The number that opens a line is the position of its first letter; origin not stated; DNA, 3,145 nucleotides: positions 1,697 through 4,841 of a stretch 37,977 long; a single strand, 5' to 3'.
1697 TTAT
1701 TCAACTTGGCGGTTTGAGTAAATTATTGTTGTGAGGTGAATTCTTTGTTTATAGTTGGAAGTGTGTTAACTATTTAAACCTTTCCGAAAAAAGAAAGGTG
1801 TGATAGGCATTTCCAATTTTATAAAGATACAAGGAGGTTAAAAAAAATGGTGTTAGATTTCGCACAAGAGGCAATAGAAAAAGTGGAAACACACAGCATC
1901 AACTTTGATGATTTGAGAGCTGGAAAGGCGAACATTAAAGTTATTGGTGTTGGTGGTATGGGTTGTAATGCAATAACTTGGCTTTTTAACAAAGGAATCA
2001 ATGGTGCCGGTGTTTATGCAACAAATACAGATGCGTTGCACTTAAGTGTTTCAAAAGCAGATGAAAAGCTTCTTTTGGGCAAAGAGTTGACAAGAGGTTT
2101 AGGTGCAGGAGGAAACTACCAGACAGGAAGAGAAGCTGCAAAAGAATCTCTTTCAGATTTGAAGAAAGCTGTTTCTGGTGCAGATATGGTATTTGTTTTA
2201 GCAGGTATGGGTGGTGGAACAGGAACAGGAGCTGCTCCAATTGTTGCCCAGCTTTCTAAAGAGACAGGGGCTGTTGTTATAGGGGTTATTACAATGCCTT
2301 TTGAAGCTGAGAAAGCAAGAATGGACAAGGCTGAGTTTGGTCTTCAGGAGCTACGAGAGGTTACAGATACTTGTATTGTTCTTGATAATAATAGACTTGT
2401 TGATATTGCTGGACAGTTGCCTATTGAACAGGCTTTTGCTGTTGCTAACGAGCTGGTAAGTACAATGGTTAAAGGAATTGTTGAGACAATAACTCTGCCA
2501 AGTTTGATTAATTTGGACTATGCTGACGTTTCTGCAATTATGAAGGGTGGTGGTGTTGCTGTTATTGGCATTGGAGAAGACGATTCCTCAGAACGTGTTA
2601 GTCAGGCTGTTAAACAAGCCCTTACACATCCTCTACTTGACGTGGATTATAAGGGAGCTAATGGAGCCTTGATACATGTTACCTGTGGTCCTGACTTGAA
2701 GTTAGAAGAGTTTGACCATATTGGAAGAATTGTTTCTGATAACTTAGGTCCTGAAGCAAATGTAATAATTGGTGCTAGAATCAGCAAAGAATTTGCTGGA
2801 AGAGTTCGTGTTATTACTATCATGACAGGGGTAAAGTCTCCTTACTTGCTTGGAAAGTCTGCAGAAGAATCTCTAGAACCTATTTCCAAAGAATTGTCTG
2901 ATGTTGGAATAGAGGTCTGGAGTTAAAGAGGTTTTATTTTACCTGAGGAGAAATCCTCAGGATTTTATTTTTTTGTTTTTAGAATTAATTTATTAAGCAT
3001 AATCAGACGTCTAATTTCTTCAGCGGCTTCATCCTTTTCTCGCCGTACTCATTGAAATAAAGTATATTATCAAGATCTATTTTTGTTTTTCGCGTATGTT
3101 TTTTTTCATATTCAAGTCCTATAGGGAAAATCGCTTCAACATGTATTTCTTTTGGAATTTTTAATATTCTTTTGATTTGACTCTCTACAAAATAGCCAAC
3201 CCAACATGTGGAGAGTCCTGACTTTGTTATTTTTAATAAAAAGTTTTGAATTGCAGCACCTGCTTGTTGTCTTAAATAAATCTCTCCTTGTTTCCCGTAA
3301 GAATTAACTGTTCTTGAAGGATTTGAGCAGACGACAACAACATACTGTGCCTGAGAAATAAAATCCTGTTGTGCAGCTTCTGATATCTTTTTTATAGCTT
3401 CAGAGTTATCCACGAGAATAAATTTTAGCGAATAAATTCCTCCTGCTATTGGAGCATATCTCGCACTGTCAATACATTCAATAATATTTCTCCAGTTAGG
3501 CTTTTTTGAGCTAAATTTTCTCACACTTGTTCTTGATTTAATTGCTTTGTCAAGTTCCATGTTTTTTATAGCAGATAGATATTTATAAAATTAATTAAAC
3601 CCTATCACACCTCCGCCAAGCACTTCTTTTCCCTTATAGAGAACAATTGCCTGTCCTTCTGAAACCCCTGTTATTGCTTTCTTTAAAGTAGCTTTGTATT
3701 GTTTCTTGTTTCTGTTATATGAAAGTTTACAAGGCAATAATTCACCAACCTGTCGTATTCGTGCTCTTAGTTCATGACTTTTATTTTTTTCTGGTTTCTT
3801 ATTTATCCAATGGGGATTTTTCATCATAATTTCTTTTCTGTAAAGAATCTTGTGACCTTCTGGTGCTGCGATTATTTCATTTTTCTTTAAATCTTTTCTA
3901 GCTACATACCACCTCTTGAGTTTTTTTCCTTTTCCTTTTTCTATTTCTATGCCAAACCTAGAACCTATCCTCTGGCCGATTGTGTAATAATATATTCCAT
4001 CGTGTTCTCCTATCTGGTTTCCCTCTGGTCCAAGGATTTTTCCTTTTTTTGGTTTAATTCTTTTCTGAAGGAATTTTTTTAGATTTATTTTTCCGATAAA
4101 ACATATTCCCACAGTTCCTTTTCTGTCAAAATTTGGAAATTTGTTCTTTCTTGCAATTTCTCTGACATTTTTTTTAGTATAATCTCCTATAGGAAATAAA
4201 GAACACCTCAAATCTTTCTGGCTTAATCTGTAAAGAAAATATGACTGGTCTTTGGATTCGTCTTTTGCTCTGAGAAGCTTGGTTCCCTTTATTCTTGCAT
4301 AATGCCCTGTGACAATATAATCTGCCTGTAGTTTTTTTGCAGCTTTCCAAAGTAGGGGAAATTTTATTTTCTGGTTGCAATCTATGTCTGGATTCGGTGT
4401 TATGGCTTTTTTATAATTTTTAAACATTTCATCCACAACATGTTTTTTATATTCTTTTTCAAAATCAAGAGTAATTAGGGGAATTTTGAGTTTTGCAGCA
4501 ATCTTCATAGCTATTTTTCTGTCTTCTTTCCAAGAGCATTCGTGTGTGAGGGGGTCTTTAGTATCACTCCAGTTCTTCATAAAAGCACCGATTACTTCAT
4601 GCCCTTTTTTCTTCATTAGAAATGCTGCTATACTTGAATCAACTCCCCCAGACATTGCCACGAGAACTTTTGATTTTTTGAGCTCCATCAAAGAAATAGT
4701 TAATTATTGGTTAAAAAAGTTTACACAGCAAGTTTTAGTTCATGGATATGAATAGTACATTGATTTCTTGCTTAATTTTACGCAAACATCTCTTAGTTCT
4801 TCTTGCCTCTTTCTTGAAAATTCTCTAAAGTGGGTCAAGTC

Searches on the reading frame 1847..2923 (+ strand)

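Call 28: search_protein_families(library=pfam, proteins=[window:1847-2923:+], max_evalue=0.001)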
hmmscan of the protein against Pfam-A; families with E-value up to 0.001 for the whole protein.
window:1847-2923:+ (359 aa): 2 families
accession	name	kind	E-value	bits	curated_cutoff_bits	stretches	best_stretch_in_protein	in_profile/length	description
PF00091.31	Tubulin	-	3.8e-46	158.2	33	1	29-188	1-189/190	Tubulin/FtsZ family, GTPase domain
PF12327.13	FtsZ_C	-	1.3e-31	109.1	27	1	236-330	1-95/95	FtsZ family, C-terminal domain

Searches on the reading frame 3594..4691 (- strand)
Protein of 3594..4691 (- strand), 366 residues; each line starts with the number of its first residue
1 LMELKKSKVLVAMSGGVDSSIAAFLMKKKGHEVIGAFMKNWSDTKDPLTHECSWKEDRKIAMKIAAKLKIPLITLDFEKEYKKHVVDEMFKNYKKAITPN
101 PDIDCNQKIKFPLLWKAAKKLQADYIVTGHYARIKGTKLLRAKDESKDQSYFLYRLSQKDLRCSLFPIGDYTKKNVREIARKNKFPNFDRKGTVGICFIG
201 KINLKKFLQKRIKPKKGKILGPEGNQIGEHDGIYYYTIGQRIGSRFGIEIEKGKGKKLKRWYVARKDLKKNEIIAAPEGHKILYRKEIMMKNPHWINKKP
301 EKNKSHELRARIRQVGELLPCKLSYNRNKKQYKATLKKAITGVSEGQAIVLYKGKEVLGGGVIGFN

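Call 28: search_protein_families(library=pfam, proteins=[window:3594-4691:-], max_evalue=0.001)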
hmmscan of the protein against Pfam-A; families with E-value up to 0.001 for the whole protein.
window:3594-4691:- (366 aa): 7 families
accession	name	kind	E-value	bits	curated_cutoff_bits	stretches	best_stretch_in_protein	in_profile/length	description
PF03054.22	tRNA_Me_trans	-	2.2e-70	236.9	20.6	1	8-201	2-202/202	tRNA methyl transferase HUP domain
PF20259.3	tRNA_Me_trans_M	-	1.6e-18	66.4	27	1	205-274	1-63/66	tRNA methyl transferase PRC-barrel domain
PF20258.4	tRNA_Me_trans_C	-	1.1e-17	64.5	20.6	1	286-363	2-77/77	Aminomethyltransferase beta-barrel domain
PF02568.20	ThiI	-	6.4e-07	29.6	20.5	1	7-92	4-86/197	Thiamine biosynthesis protein (ThiI)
PF02540.23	NAD_synthase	-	2e-06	27.6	21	1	5-93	17-95/242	NAD synthase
PF00733.27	Asn_synthase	-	0.00024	21.3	21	1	8-80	19-82/354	Asparagine synthase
PF01171.26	ATP_bind_3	-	0.00083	19.6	27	0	8-133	1-107/182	PP-loop family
